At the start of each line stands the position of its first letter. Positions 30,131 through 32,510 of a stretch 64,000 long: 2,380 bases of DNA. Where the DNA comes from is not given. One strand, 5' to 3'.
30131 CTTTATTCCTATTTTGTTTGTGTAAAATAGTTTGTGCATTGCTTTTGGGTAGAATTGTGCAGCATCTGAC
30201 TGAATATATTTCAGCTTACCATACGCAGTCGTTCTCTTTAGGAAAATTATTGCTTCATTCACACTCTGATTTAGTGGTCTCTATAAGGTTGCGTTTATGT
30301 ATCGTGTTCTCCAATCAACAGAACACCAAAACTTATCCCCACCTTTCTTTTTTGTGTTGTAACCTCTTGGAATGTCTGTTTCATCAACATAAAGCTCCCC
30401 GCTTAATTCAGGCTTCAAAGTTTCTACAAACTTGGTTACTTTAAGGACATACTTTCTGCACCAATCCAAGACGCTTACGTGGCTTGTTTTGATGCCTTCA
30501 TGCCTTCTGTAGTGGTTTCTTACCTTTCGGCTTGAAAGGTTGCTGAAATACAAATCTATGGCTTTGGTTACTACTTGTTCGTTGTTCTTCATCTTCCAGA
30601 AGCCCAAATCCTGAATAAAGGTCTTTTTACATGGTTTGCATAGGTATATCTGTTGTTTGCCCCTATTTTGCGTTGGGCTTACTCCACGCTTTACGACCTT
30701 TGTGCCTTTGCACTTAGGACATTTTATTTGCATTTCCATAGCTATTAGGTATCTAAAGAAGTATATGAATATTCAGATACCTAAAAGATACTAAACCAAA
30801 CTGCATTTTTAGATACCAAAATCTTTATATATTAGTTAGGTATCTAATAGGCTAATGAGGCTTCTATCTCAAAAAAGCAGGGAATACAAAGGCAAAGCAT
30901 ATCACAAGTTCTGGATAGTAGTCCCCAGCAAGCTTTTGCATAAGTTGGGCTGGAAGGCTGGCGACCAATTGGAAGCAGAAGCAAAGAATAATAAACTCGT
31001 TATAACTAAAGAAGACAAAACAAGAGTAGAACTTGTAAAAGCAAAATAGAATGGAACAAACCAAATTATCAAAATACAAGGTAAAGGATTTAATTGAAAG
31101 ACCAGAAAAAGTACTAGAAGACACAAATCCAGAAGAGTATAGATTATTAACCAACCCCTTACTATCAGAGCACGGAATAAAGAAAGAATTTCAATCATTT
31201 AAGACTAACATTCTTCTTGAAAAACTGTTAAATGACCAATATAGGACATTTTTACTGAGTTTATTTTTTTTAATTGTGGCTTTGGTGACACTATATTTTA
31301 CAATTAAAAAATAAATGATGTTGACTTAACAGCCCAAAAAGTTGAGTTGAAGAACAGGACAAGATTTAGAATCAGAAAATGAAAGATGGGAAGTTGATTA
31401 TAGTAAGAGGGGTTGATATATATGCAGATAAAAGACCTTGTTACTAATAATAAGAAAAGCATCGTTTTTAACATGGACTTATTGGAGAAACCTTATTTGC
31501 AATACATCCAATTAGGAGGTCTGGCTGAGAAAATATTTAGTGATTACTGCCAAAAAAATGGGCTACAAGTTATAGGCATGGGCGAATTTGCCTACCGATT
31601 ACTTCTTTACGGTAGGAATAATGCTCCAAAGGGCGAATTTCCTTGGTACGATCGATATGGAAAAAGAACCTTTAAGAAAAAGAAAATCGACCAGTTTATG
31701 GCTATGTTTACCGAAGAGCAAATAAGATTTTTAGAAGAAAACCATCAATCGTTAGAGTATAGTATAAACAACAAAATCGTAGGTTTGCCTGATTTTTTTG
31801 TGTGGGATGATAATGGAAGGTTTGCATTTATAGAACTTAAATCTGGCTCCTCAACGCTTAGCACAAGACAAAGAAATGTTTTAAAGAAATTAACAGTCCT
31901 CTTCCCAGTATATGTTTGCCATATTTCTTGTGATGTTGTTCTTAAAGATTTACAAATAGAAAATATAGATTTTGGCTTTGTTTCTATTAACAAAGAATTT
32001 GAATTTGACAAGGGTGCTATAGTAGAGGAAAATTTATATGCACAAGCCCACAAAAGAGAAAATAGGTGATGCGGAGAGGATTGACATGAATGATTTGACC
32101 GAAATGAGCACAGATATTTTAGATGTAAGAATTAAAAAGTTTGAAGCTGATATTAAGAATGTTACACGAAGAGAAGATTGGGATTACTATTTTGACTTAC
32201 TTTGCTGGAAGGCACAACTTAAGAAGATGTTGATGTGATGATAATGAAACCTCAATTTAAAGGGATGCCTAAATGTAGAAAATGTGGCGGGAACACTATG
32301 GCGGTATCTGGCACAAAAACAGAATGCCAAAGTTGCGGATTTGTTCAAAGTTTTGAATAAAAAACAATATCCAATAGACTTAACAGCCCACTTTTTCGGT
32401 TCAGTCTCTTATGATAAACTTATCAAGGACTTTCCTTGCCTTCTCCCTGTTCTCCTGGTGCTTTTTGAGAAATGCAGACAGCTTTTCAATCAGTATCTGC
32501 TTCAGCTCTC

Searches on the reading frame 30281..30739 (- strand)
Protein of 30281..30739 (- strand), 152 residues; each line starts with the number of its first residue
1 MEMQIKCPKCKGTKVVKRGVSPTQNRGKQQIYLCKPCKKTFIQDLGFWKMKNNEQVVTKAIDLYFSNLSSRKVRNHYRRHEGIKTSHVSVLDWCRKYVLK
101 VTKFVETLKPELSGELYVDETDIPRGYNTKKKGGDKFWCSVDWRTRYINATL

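Call 7: search_protein_families(library=pfam, proteins=[window:30281-30739:-], max_evalue=0.1)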
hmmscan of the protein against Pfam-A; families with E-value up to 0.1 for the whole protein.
window:30281-30739:- (152 aa): 4 families
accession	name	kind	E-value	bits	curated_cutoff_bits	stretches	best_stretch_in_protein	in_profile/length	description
PF03811.18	Zn_ribbon_InsA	-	0.00011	22.3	26.1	1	4-38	5-35/35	InsA N-terminal domain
PF10122.14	Zn_ribbon_Com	-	0.01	15.7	22.9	1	2-26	22-47/52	Mu-like prophage protein Com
PF25208.1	DUF7838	-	0.013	15.8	28.5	1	1-43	3-45/55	Domain of unknown function (DUF7838)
PF08996.15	zf-DNA_Pol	-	0.074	13.2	25.7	1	3-62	15-74/186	DNA Polymerase alpha zinc finger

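Call 8: search_protein_families(library=ncbifam, proteins=[window:30281-30739:-], max_evalue=0.1)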
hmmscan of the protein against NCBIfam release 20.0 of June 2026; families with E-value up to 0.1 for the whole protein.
window:30281-30739:- (152 aa): 6 families
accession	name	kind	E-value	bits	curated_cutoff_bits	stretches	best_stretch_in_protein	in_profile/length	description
NF033558.1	transpos_IS1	equivalog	2.2e-09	37.5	100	1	7-146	1-125/199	IS1 family transposase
NF033587.1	transpos_IS6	equivalog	2.8e-07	30.5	125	1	50-123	4-77/202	IS6 family transposase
NF050000.1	IS1_IS1595_Zn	domain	1.1e-06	29.1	28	1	7-43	1-33/34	IS1/IS1595 family N-terminal zinc-binding domain-containing protein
NF048018.1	IS256_N_4Cys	domain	2.3e-05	24.9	27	1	6-41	1-31/31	transposase-like zinc-binding domain-containing protein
NF041731.2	transpos_ISH6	equivalog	0.0053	15.5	240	1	34-133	91-191/414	ISH6 family transposase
NF047912.1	ECs_2282_CxxC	subfamily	0.015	15.2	37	1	3-41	1-37/60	ECs_2282 family putative zinc-binding protein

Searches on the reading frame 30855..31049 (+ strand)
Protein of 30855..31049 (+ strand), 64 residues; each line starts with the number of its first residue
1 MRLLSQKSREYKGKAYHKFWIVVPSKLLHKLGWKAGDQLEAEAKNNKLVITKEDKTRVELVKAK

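Call 7: search_protein_families(library=pfam, proteins=[window:30855-31049:+], max_evalue=0.1)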
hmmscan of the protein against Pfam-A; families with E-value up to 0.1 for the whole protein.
window:30855-31049:+ (64 aa): 1 family
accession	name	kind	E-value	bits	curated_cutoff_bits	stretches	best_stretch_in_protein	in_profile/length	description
PF04014.23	MazE_antitoxin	-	4.3e-06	27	24.7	1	21-55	10-45/48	Antidote-toxin recognition MazE, bacterial antitoxin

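Call 8: search_protein_families(library=ncbifam, proteins=[window:30855-31049:+], max_evalue=0.1)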
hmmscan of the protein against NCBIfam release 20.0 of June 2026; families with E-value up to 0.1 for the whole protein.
window:30855-31049:+ (64 aa): 3 families
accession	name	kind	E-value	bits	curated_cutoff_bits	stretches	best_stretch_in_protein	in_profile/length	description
TIGR01439.1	lp_hng_hel_AbrB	domain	6e-06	25.9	28.3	1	17-52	6-42/44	transcriptional regulator, AbrB family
NF008463.0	PRK11347.1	equivalog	0.017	15.3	101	1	21-53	14-46/83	antitoxin ChpS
NF050106.1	TA_MazE_antitoxin_Deino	equivalog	0.094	12.9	65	0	21-53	3-35/65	type II toxin-antitoxin system MazE family antitoxin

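Call 16: find_homologous_proteins(query=window:30855-31046:+, max_evalue=0.001)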
Query seq(64 aa) (64 aa): 13 proteins with E <= 0.001 among 13 candidates.
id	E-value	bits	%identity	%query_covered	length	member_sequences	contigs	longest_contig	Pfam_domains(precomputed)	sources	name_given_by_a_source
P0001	3.9e-34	132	100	100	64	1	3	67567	PF04014.24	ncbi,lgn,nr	ncbi:AbrB/MazE/SpoVT family DNA-binding domain-containing protein [Candidatus Woesearchaeota archaeo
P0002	1.2e-23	99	78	100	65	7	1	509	-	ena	-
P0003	4.1e-23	98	73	100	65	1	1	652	-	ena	-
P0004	2.0e-22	95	75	100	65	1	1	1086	PF04014.24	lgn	-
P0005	5.6e-22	94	72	100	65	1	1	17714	-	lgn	-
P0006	1.3e-20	90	79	83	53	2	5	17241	PF04014.24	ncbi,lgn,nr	ncbi:AbrB/MazE/SpoVT family DNA-binding domain-containing protein [Candidatus Woesearchaeota archaeo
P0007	2.6e-20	89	74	84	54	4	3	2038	PF04014.24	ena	-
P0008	1.4e-19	86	72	83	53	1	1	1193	PF04014.24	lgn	-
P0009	2.8e-18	82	76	84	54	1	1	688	PF04014.24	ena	-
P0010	5.2e-17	78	70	83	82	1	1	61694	PF04014.24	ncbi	-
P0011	5.8e-17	78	70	83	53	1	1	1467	PF04014.24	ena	-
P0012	3.2e-16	76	66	83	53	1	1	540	PF04014.24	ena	-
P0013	3.9e-9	54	78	58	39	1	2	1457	-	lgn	-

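Call 39: search_solved_structures(query=A2, max_evalue=1, show_alignments=3)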
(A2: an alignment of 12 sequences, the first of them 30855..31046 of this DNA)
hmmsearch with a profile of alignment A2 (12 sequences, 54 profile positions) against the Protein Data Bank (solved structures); distinct sequences matched with E-value up to 1: 3.
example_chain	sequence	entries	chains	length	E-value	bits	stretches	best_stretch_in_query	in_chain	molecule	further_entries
8ejm_B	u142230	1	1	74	0.029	17.4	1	9-45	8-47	SURP and G-patch domain-containing protein 1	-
8gxm_A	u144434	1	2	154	0.24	14.5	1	9-42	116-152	SURP and G-patch domain-containing protein 1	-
1gug_A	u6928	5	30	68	0.78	12.8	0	22-50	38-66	MOLYBDATE BINDING PROTEIN II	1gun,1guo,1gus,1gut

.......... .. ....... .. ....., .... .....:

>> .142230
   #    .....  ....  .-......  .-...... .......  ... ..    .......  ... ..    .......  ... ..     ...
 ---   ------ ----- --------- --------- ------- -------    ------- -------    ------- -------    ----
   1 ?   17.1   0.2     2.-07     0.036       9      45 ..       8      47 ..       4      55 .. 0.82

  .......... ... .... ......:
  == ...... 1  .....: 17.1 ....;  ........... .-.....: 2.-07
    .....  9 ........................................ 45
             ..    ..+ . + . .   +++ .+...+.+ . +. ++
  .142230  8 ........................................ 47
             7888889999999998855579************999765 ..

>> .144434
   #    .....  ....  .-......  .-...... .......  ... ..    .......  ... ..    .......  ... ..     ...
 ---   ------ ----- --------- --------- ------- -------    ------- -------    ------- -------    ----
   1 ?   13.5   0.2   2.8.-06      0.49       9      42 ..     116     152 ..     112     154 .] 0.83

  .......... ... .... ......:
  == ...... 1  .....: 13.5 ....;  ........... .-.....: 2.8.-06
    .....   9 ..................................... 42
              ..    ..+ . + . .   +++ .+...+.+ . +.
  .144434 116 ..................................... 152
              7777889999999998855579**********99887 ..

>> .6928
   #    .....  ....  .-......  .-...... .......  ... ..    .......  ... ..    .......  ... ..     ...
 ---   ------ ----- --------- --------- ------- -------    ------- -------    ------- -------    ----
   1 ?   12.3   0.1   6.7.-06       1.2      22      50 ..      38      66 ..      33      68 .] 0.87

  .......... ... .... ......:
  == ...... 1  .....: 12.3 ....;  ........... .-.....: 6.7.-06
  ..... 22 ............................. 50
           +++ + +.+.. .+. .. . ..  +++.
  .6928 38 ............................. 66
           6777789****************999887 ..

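Call 42: predict_structure(alignment_id=A2)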
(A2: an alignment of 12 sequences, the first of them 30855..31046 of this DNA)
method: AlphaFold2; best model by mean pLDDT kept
length: 64 residues; sequences in the alignment: 12
mean_pLDDT: 78.0   pTM: 0.59
mean pLDDT of the five models: 78.0, 59.5, 58.6, 57.7, 56.1
residues with pLDDT >= 90: 0; 70-90: 48; 50-70: 16; < 50: 0
segments of 3 or more residues with pLDDT < 50: none
pLDDT, mean of each block of 10 residues (from residue 1): 67 66 86 85 85 84 66
secondary structure, 60 per line:
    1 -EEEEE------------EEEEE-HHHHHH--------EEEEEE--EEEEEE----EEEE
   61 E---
elements in order: E2-6 E19-23 H25-30 E39-44 E47-52 E57-61

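Call 45: fold_search(model_id=the predicted structure, library=pdb)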
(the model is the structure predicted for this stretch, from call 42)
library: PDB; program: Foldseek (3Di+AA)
matches with E <= 10: 792; with E <= 0.001: 0
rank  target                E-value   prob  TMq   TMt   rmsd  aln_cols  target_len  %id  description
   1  9fl7_A                5.1e-01  0.54  0.30  0.06   6.4        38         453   21  Cryo-EM structure of human AK2 bound to reduced human AIFM1 (residues 102-613), class 3 (released 2025-05-14)
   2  5fs9_B                6.8e-01  0.57  0.35  0.06   5.7        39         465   20  Crystal structure of the G338E mutant of human apoptosis inducing factor (released 2016-05-11)
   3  5kvi                  6.8e-01  0.41  0.33  0.06   8.5        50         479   20  Crystal structure of monomeric human apoptosis-inducing factor with E413A/R422A/R430A mutations (released 2016-11-16)
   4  1yfb_A                7.2e-01  0.44  0.34  0.39   2.7        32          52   31  The solution structure of the N-domain of the transcription factor abrB (released 2005-04-12)
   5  8d3h_A                7.7e-01  0.82  0.31  0.05   0.6        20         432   30  Crystal structure of human Apoptosis-Inducing Factor (AIF) W196A mutant complexed with 7-chloroquinolin-4-amine (released 2023-11-08)
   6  9fl7_B                7.7e-01  0.41  0.30  0.06   6.3        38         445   21  Cryo-EM structure of human AK2 bound to reduced human AIFM1 (residues 102-613), class 3 (released 2025-05-14)
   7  4bur_C                7.7e-01  0.41  0.35  0.06   8.6        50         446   20  Crystal structure of the reduced human Apoptosis inducing factor complexed with NAD (released 2014-07-09)
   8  9n4y_y                7.7e-01  0.38  0.32  0.06   5.4        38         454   10  CryoEM structure of a filamentous soluble pyridine nucleotide transhydrogenase (released 2025-07-16)
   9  4bv6                  8.1e-01  0.33  0.33  0.06   8.6        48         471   21  Refined crystal structure of the human Apoptosis inducing factor (released 2014-09-17)
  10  1m6i                  8.1e-01  0.30  0.33  0.06   8.6        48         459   21  Crystal Structure of Apoptosis Inducing Factor (AIF) (released 2002-08-28)
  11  4fdc                  8.1e-01  0.25  0.32  0.05   8.9        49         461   24  Crystal structure of the E493V mutant of human apoptosis inducing factor (AIF) (released 2012-10-17)
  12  5fs9_A                8.1e-01  0.23  0.25  0.05   6.0        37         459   22  Crystal structure of the G338E mutant of human apoptosis inducing factor (released 2016-05-11)
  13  4lii                  8.1e-01  0.18  0.31  0.05  12.8        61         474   20  Crystal structure of an apoptosis-inducing factor, mitochondrion-associated, 1 (AIFM1) from Homo sapiens at 1.88 A resol (released 2013-09-04)
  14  9gr0_B                8.6e-01  0.75  0.30  0.04   0.6        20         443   30  Interaction with AK2A links AIFM1 to cellular energy metabolism. The cryo-EM structure of dimeric AIFM1 bound by AK2A. (released 2025-07-09)
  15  4bur_A                8.6e-01  0.75  0.30  0.04   0.6        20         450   30  Crystal structure of the reduced human Apoptosis inducing factor complexed with NAD (released 2014-07-09)
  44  2mru_MODEL_1_A        1.2e+00  0.23  0.34  0.40   7.3        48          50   21  Structure of truncated EcMazE-DNA complex (released 2015-02-04)
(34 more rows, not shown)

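Call 50: find_encoding_contigs(protein=P0005, flank=4000, max_places=3)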
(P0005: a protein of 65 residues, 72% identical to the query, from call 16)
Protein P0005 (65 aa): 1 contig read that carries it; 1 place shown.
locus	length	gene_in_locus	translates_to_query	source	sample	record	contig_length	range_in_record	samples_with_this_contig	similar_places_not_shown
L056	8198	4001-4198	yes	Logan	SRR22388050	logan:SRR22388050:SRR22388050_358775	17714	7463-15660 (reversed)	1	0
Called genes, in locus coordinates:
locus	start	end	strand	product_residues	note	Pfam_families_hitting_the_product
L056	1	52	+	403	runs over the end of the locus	PF01637:ATPase_2 (faint), PF13173:AAA_14, PF13635:DUF4143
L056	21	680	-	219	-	PF00069:Pkinase, PF01636:APH (faint), PF01163:RIO1, PF06293:Kdo (weak), PF03109:ABC1 (weak), PF07714:PK_Tyr_Ser-Thr (weak)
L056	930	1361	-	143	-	-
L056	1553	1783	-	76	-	-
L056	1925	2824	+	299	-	-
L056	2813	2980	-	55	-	-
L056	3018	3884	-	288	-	PF13610:DDE_Tnp_IS240 (weak)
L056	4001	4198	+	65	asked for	-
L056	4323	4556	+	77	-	-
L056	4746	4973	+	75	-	-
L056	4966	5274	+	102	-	PF02452:PemK_toxin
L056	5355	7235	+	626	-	PF02776:TPP_enzyme_N, PF00205:TPP_enzyme_M, PF02775:TPP_enzyme_C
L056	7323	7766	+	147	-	PF09723:Zn_ribbon_8 (faint), PF24441:DUF7560 (faint)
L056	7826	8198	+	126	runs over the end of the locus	-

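Call 51: find_encoding_contigs(protein=P0001, flank=4000, max_places=4)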
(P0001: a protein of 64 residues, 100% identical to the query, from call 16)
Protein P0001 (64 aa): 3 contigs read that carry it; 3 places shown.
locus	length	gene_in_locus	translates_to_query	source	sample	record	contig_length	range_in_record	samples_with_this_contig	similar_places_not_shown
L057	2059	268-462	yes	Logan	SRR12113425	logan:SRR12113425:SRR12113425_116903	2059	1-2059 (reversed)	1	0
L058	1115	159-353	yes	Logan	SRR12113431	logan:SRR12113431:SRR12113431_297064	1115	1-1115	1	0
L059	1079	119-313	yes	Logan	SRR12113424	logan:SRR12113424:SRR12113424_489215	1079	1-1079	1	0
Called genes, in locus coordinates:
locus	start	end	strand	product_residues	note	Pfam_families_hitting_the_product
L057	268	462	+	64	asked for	PF04014:MazE_antitoxin (weak)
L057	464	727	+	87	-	-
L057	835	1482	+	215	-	PF08774:VRR_NUC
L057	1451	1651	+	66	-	-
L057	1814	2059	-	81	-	?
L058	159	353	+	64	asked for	PF04014:MazE_antitoxin (weak)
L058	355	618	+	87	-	-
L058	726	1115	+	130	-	?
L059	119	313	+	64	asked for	PF04014:MazE_antitoxin (weak)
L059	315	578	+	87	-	-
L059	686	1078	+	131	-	?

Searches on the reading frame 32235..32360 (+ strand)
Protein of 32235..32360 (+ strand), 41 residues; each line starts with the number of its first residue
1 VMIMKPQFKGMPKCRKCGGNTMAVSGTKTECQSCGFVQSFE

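Call 7: search_protein_families(library=pfam, proteins=[window:32235-32360:+], max_evalue=0.1)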
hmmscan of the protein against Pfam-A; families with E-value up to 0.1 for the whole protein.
window:32235-32360:+ (41 aa): 2 families
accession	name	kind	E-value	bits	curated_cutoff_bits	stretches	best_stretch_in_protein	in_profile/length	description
PF01907.25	Ribosomal_L37e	-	0.0049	17.4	27.6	1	13-38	17-39/53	Ribosomal protein L37e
PF06221.18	zf-C2HC5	-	0.037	14.5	25.8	1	8-35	14-41/54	Putative zinc finger motif, C2HC5-type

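Call 8: search_protein_families(library=ncbifam, proteins=[window:32235-32360:+], max_evalue=0.1)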
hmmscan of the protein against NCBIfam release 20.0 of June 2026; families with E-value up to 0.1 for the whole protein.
window:32235-32360:+ (41 aa): 4 families
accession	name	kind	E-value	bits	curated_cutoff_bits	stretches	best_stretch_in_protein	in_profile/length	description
NF003214.0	PRK04179.1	equivalog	0.00022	21.1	71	1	13-39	19-43/62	50S ribosomal protein L37e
NF001669.0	PRK00432.1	equivalog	0.0051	16.7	54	1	12-38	27-53/58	30S ribosomal protein S27ae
NF047723.1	TransFacS4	equivalog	0.029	14.9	120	1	12-38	2-27/90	transcription factor S4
NF040849.1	tRNAmod_TiaS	equivalog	0.092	11.3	600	1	11-36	353-377/422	tRNA(Ile2) 2-agmatinylcytidine synthetase TiaS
